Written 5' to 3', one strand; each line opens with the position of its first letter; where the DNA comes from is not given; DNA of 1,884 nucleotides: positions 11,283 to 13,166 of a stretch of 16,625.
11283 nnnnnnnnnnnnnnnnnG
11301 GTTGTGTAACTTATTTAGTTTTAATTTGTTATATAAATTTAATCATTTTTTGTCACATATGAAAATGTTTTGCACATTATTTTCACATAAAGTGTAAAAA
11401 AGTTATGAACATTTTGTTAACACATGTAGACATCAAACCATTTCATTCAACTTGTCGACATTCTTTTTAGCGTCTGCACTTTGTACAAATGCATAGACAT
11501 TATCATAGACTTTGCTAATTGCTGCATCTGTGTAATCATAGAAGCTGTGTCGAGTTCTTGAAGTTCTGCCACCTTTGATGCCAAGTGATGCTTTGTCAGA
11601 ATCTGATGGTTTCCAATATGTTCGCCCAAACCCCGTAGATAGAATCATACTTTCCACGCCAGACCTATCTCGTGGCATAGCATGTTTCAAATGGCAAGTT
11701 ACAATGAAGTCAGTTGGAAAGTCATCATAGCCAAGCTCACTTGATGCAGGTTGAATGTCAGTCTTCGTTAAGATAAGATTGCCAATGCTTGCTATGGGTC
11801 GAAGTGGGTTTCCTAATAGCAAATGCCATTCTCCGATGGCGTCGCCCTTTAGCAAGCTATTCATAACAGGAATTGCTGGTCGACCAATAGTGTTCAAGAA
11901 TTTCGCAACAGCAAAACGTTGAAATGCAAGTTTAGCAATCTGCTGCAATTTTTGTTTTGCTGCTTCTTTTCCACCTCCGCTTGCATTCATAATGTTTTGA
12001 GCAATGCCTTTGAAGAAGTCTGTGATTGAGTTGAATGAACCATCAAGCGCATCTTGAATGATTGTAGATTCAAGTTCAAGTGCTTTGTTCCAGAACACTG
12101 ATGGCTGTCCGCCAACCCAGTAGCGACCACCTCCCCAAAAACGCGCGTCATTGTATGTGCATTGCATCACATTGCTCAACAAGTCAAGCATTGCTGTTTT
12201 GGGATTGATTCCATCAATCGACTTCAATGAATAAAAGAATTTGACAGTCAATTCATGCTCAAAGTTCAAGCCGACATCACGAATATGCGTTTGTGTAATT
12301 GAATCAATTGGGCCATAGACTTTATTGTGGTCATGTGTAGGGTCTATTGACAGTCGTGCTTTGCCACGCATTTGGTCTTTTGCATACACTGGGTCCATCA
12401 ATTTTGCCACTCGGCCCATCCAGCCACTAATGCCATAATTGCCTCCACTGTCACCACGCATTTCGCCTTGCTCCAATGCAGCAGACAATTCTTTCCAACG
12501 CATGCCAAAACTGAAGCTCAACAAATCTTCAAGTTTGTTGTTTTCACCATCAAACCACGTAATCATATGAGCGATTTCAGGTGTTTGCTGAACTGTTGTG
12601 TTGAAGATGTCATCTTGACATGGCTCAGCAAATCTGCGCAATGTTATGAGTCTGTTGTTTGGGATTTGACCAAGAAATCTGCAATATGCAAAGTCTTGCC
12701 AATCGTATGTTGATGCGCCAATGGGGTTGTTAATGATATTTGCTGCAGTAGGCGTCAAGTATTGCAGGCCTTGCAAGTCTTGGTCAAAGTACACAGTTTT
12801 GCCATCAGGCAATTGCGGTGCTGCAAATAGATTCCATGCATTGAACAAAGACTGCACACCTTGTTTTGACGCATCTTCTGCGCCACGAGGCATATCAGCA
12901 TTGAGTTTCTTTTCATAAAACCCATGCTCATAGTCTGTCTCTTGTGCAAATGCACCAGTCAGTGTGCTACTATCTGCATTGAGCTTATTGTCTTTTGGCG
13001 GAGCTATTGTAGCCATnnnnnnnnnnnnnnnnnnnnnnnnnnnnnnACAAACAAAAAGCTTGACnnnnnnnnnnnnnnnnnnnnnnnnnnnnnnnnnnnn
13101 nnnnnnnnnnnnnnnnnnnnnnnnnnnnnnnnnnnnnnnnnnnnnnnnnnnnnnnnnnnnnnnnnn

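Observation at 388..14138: Thirteen consecutive proteins with no recognisable function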

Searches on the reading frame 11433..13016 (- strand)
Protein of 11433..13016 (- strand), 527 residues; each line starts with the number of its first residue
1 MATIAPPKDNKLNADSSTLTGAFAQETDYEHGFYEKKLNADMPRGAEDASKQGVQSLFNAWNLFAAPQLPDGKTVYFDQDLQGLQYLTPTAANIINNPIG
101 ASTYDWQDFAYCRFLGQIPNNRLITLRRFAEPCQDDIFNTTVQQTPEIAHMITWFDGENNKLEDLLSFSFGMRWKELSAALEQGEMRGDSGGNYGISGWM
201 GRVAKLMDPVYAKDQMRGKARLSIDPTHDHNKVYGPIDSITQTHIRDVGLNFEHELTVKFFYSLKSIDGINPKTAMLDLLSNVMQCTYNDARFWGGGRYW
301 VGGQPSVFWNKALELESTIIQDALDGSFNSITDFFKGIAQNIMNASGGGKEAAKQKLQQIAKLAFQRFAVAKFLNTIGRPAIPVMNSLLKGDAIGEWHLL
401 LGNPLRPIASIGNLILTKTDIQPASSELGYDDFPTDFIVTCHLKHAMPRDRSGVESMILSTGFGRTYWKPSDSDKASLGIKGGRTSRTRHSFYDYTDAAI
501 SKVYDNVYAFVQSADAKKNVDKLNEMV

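Call 6: search_protein_families(library=pfam, max_evalue=0.1, proteins=[window:11433-13016:-])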
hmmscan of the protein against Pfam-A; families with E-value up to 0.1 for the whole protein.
window:11433-13016:- (527 aa): 0 families

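Call 7: search_protein_families(library=phrogs, max_evalue=0.1, proteins=[window:11433-13016:-])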
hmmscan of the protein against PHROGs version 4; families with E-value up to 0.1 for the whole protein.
window:11433-13016:- (527 aa): 0 families

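Call 23: search_solved_structures(query=window:11433-13016:-, max_evalue=1, show_alignments=1)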
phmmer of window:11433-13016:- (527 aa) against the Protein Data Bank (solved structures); distinct sequences matched with E-value up to 1: 0.

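Call 29: search_dna_similar(query=window:11433-13016:-, collection=phages, mode=protein, max_evalue=0.001, max_rows=40)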
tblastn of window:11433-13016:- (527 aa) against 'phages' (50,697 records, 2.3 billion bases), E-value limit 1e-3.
Records with a match: 31; places in all: 31; records where one place covers at least 80% of the query: 5.
Best place of each record, by identity: <60% 31.
By first word of the organism name: Prevotella 15; uncultured 6; Tenacibaculum 5; Chryseobacterium 2; Sphingomonas 2; Flavobacterium 1.
By host as written in the record: Prevotella sp. 15; - 6; Tenacibaculum maritimum 3; Tenacibaculum sp. 2; Chryseobacterium indologenes MA9 2; Sphingomonas paucimobilis, Felix d'Herelle Reference Center for Phages host ... 2; Flavobacterium sp. B330 1.
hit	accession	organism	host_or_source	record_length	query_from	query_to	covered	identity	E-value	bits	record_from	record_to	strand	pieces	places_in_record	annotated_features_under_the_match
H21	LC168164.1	Tenacibaculum phage pT24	Tenacibaculum sp.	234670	7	472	88%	43.7%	6e-115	380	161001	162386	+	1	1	hypothetical protein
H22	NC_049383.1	Tenacibaculum phage pT24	Tenacibaculum sp.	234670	7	472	88%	43.7%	6e-115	380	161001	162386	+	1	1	hypothetical protein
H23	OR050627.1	Chryseobacterium phage MA9V-1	Chryseobacterium indologenes MA9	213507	27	513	92%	39.1%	1e-104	350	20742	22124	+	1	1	hypothetical protein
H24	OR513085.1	Chryseobacterium phage MA9V-2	Chryseobacterium indologenes MA9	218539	27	513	92%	39.1%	1e-103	347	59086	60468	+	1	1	hypothetical protein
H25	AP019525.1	Tenacibaculum phage PTm5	Tenacibaculum maritimum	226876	100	512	78%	46.3%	9e-99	385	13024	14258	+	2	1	hypothetical protein (x2)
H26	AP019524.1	Tenacibaculum phage PTm1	Tenacibaculum maritimum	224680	100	512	78%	45.9%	2e-113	375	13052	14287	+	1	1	hypothetical protein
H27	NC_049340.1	Tenacibaculum phage PTm1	Tenacibaculum maritimum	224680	100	512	78%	45.9%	2e-113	375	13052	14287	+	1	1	hypothetical protein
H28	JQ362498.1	Sphingomonas phage PAU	Sphingomonas paucimobilis, Felix ...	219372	53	473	80%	39.4%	4e-94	319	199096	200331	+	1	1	269: gp269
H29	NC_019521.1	Sphingomonas phage PAU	Sphingomonas paucimobilis, Felix ...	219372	53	473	80%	39.4%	4e-94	319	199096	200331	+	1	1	269: gp269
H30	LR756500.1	uncultured phage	metagenomic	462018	42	467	81%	33.0%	4e-57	212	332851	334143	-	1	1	record has no annotation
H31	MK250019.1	Prevotella phage Lak-A2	Prevotella sp.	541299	84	470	73%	34.3%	5e-26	218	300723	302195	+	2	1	record has no annotation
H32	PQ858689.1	Flavobacterium phage MaF61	Flavobacterium sp. B330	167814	104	472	70%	33.2%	3e-48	186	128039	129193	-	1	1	hypothetical protein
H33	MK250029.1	Prevotella phage Lak-C1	Prevotella sp.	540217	84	470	73%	30.4%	3e-48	185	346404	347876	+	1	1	record has no annotation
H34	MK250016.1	Prevotella phage Lak-A1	Prevotella sp.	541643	84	470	73%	30.2%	1e-46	181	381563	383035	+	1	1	record has no annotation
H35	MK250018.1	Prevotella phage Lak-A1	Prevotella sp.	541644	84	470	73%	30.2%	1e-46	181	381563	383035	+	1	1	record has no annotation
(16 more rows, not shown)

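Call 31: get_annotated_region(hit=H28, flank=9000)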
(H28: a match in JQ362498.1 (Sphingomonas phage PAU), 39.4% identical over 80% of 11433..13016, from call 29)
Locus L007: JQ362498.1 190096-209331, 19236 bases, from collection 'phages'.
description: Sphingomonas phage PAU, complete genome.
organism: Sphingomonas phage PAU (NCBI taxid 1150991)
taxonomy: Viruses; Duplodnaviria; Heunggongvirae; Uroviricota; Caudoviricetes
host: Sphingomonas paucimobilis, Felix d'Herelle Reference Center for Phages host #1398; source: silkworms; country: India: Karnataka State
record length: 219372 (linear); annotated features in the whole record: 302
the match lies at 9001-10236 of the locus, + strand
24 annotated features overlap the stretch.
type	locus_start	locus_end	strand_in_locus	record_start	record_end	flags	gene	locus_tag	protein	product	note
CDS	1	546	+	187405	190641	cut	264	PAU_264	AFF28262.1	gp264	-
CDS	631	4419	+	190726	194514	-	265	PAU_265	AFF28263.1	gp265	-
CDS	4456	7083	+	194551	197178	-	266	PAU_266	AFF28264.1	gp266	-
CDS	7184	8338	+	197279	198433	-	267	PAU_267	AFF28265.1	gp267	-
CDS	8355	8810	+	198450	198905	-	268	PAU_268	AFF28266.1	gp268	-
CDS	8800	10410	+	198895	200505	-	269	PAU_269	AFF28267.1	gp269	-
CDS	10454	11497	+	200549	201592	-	270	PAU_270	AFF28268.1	gp270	internal capsid protein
CDS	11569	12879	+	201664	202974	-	271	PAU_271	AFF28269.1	gp271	carbohydrate dehydratase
CDS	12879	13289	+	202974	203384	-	272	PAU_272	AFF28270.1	gp272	-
CDS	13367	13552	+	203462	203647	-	273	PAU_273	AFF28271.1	gp273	-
CDS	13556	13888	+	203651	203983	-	274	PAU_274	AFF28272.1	gp274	-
CDS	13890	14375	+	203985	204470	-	275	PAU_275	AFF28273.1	gp275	-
CDS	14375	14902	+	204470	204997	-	276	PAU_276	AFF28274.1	gp276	-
CDS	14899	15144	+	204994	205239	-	277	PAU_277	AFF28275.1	gp277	-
CDS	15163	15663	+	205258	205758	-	278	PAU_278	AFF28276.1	gp278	-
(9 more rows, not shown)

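Call 32: get_annotated_region(hit=H26, flank=9000)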
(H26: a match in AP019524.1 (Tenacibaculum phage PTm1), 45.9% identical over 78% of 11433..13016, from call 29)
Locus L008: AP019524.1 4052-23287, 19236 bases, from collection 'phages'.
description: Tenacibaculum phage PTm1 DNA, complete genome.
organism: Tenacibaculum phage PTm1 (NCBI taxid 2547425)
taxonomy: Viruses; Duplodnaviria; Heunggongvirae; Uroviricota; Caudoviricetes; Shirahamavirus; Shirahamavirus PTm1
host: Tenacibaculum maritimum; source: seawater; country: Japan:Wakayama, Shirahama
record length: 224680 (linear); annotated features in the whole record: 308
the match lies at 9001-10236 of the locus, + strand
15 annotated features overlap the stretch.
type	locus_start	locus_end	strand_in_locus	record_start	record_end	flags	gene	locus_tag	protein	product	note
CDS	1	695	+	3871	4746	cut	-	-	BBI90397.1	hypothetical protein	PTm1_ORF-005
CDS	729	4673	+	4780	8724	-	-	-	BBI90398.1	hypothetical protein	PTm1_ORF-006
CDS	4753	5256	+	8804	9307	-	-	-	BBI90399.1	hypothetical protein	PTm1_ORF-007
CDS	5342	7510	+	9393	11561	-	-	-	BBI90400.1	hypothetical protein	PTm1_ORF-008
CDS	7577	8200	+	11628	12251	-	-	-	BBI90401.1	hypothetical protein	PTm1_ORF-009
CDS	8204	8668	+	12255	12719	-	-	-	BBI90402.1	hypothetical protein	PTm1_ORF-010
CDS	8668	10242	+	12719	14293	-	-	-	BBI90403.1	hypothetical protein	PTm1_ORF-011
CDS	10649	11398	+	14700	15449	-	-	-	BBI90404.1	hypothetical protein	PTm1_ORF-012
CDS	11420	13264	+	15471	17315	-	-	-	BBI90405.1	terminase large subunit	PTm1_ORF-013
CDS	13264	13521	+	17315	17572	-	-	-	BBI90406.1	hypothetical protein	PTm1_ORF-014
CDS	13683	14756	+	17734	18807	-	-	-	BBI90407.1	hypothetical protein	PTm1_ORF-015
CDS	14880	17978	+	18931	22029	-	-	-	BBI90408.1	tail sheath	PTm1_ORF-016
CDS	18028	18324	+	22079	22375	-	-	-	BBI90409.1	hypothetical protein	PTm1_ORF-017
CDS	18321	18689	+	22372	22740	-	-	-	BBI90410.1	hypothetical protein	PTm1_ORF-018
CDS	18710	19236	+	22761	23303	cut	-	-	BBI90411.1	baseplate subunit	PTm1_ORF-019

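Call 36: find_homologous_proteins(query=window:11433-13016:-, max_evalue=0.00001)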
Query window:11433-13016:- (527 aa): 825 proteins with E <= 0.00001 among 8000 candidates; the best 120 are listed.
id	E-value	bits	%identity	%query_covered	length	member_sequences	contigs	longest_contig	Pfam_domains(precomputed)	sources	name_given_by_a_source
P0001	0.0e+0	1217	99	100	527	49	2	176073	-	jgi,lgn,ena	jgi:hypothetical protein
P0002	9.0e-275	931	76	99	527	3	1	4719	-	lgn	-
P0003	2.3e-176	606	53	99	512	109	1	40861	-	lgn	-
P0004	2.7e-176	606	54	97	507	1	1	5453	-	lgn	-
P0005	8.6e-173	594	54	97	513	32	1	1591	-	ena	-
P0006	6.2e-158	545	49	97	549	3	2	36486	-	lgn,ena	-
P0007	3.2e-156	539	52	95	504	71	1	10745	-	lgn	-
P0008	4.9e-156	539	52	95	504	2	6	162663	-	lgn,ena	-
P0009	5.7e-156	539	52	95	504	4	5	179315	-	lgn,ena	-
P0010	8.9e-156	538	51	95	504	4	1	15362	-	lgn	-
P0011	7.6e-143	495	46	100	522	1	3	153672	-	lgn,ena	-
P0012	3.5e-125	437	45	91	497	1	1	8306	-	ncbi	-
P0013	2.0e-118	415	42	95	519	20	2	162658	-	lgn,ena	-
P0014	2.5e-118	414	43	90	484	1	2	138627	-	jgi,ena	jgi:hypothetical protein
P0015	2.0e-116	408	45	83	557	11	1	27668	-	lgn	-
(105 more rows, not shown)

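Call 39: search_solved_structures(query=A1, max_evalue=10, show_alignments=2)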
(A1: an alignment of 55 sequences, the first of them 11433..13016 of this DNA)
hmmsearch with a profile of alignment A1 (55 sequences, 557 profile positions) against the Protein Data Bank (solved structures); distinct sequences matched with E-value up to 10: 0.

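Call 44: find_encoding_contigs(protein=P0008, flank=10000, max_places=2)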
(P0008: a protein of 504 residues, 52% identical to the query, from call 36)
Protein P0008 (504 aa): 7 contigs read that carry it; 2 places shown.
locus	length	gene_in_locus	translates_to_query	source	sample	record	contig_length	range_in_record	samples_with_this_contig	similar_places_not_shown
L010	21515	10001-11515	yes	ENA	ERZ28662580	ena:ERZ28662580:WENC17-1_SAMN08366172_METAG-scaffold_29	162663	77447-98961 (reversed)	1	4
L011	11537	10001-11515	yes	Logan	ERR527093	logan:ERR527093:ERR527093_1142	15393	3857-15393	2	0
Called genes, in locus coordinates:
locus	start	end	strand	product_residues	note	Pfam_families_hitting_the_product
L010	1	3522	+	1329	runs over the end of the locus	-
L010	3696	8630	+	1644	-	PF08308:PEGA (faint), PF25641:Head_fiber_dimeric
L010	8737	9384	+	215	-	-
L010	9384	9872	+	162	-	-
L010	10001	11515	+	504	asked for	-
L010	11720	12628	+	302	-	PF04542:Sigma70_r2 (weak), PF04545:Sigma70_r4 (weak)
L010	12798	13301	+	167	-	-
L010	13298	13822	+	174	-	-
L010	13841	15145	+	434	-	-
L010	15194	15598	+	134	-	-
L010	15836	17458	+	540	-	-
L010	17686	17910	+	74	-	-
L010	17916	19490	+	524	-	-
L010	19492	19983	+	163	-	-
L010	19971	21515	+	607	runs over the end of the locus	-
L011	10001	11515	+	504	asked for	-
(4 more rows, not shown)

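Call 45: find_encoding_contigs(protein=P0011, flank=10000, max_places=2)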
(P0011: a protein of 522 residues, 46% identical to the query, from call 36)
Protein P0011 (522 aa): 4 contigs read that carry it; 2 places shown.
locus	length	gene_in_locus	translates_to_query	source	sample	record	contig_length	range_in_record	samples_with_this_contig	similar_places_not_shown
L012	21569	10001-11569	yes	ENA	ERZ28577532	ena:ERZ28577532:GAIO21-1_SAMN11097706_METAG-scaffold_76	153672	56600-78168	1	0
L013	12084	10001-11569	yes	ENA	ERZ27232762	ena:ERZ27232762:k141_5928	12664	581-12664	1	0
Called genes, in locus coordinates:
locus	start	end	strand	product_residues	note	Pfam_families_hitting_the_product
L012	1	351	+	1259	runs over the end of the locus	-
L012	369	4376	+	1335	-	-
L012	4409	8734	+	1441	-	-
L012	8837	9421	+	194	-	-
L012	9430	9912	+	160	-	-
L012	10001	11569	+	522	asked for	-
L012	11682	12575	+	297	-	PF04542:Sigma70_r2 (faint), PF04545:Sigma70_r4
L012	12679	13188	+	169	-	-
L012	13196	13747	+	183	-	-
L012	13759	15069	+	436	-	-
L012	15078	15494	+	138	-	-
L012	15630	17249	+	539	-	-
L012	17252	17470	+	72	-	-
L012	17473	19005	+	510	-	-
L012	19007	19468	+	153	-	-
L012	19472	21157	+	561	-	-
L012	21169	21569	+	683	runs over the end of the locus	-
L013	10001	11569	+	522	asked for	-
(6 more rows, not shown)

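Call 46: predict_structure(alignment_id=A1)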
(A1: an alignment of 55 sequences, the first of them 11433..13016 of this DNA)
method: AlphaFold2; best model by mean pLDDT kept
length: 527 residues; sequences in the alignment: 55
mean_pLDDT: 71.8   pTM: 0.64
mean pLDDT of the five models: 71.8, 69.3, 69.2, 67.8, 66.3
residues with pLDDT >= 90: 140; 70-90: 161; 50-70: 115; < 50: 111
segments of 3 or more residues with pLDDT < 50: 1-7, 9-16, 20-30, 181-197, 217-238, 295-301, 326-331, 345-349, 377-390
pLDDT, mean of each block of 10 residues (from residue 1): 45 48 46 77 66 86 83 81 76 92 93 94 95 90 91 95 93 73 41 42 55 48 40 39 73 93 92 93 90 49 54 63 50 53 49 54 53 46 37 85 92 95 89 92 90 84 84 81 65 84 81 68 75
secondary structure, 60 per line:
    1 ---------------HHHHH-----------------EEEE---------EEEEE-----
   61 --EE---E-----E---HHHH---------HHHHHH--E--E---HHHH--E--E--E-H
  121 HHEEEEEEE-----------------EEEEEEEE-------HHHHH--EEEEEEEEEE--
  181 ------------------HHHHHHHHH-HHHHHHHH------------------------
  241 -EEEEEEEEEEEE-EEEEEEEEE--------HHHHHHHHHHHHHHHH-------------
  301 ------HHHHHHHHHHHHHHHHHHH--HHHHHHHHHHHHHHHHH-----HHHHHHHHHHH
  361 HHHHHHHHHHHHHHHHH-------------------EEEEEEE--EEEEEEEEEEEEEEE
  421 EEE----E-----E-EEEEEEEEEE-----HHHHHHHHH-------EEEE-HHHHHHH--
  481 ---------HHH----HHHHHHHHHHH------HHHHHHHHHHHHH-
elements in order: H16-20 E38-41 E51-55 H78-81 H91-96 H106-109 E123-129 E147-154 H162-166 E169-178 H199-207 H209-216 E242-253 E255-263 H272-287 H307-325 H328-344 H350-377 E397-403 E406-423 E436-445 H451-459 E467-470 H472-478 H497-507 H514-526

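Call 48: find_encoding_contigs(protein=P0013, flank=10000, max_places=1)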
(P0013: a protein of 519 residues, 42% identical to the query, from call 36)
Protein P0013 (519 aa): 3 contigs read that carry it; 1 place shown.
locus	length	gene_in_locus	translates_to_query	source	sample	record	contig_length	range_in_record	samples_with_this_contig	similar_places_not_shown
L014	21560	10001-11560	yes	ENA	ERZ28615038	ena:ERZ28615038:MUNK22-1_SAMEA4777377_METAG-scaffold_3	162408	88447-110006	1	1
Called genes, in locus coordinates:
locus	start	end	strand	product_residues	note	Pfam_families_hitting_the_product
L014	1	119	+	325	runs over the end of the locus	-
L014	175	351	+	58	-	-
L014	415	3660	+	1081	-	-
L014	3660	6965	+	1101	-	-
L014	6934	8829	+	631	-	PF21939:Gp10_C (faint)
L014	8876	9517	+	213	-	-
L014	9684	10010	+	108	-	-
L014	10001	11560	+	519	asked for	-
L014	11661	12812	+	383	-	PF04542:Sigma70_r2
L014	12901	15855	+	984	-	-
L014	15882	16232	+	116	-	-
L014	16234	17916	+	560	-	-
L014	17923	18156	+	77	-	-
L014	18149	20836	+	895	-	-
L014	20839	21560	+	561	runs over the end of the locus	-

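Call 49: find_encoding_contigs(protein=P0003, flank=10000, max_places=1)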
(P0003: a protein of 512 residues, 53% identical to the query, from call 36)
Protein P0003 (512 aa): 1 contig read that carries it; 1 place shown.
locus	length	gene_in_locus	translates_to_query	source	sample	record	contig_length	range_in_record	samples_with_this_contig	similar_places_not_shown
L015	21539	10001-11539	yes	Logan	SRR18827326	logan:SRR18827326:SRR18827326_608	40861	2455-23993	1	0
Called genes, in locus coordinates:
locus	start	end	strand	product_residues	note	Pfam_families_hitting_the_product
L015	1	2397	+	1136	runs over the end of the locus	-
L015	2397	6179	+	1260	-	-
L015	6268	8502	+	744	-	-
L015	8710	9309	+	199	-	-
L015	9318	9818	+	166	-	-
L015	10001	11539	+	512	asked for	-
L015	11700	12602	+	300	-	PF04542:Sigma70_r2 (faint), PF04545:Sigma70_r4 (weak)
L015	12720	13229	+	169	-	-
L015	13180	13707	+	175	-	-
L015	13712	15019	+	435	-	-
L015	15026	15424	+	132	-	-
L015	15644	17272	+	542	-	-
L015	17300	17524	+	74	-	-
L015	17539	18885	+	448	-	-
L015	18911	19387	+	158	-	-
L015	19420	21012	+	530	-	-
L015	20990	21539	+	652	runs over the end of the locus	-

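Call 50: find_encoding_contigs(protein=P0014, flank=10000, max_places=1)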
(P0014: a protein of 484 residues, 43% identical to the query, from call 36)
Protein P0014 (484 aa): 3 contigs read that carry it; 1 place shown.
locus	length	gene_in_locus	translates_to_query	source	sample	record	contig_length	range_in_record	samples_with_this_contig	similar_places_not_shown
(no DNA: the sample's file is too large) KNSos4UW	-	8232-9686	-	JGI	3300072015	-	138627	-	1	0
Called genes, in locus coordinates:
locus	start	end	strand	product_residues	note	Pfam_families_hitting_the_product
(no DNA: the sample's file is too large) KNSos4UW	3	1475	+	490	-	?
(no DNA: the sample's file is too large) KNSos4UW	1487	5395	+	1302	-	-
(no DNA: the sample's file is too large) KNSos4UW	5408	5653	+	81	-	-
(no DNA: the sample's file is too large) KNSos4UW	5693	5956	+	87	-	-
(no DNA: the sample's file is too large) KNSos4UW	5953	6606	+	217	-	PF20186:DUF6549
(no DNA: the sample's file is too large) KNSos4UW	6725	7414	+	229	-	-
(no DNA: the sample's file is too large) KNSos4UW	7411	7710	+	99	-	-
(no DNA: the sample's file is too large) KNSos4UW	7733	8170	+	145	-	-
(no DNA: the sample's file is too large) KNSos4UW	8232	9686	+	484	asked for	-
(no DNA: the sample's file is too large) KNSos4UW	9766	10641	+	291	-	PF04542:Sigma70_r2 (weak)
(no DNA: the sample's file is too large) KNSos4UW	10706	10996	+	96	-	-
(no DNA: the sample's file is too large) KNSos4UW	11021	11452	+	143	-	-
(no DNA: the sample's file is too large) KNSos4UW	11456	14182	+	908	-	-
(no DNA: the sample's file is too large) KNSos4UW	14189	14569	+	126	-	-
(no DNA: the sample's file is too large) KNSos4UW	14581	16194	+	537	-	-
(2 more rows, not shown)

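Call 73: get_annotated_region(hit=H32, flank=8000)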
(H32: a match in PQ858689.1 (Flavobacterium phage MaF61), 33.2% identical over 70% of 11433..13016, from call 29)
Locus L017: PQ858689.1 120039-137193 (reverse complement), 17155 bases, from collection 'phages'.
description: Flavobacterium phage MaF61, complete genome.
organism: Flavobacterium phage MaF61 (NCBI taxid 3424028)
taxonomy: Viruses
host: Flavobacterium sp. B330; source: lake water; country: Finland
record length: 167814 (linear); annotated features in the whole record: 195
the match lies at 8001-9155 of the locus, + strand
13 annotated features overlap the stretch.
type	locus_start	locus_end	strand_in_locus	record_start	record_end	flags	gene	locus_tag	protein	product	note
CDS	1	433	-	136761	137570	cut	-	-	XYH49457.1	hypothetical protein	ORF154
CDS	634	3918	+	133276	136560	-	-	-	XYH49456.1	hypothetical protein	ORF153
CDS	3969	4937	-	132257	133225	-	-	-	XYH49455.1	putative endopeptidase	ORF152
CDS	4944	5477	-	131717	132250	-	-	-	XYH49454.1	hypothetical protein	ORF151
CDS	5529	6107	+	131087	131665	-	-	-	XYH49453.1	hypothetical protein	ORF150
CDS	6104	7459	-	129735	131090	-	-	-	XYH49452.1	putative adenosuccinate lyase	ORF149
CDS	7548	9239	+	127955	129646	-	-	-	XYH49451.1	hypothetical protein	ORF148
CDS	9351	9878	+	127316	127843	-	-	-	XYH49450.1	putative baseplate wedge protein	ORF147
CDS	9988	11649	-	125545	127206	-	-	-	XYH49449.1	putative major capsid protein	ORF146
CDS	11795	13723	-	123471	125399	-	-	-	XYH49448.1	putative portal protein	ORF145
CDS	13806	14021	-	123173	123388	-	-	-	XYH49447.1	hypothetical protein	ORF144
CDS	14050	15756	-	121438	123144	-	-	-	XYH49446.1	putative ribonucleoside reductase alpha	ORF143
CDS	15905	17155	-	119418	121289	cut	-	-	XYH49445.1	putative terminase large subunit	ORF142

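Call 87: search_protein_families(library=phrogs, max_evalue=0.1, proteins=[L014:15882-16232:+, L012:15078-15494:+])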
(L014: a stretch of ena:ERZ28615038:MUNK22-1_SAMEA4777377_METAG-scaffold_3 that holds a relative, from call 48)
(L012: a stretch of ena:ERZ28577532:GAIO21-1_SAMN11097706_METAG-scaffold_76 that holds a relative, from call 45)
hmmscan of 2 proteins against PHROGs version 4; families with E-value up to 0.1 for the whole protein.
L014:15882-16232:+ (116 aa): 0 families

L012:15078-15494:+ (138 aa): 0 families
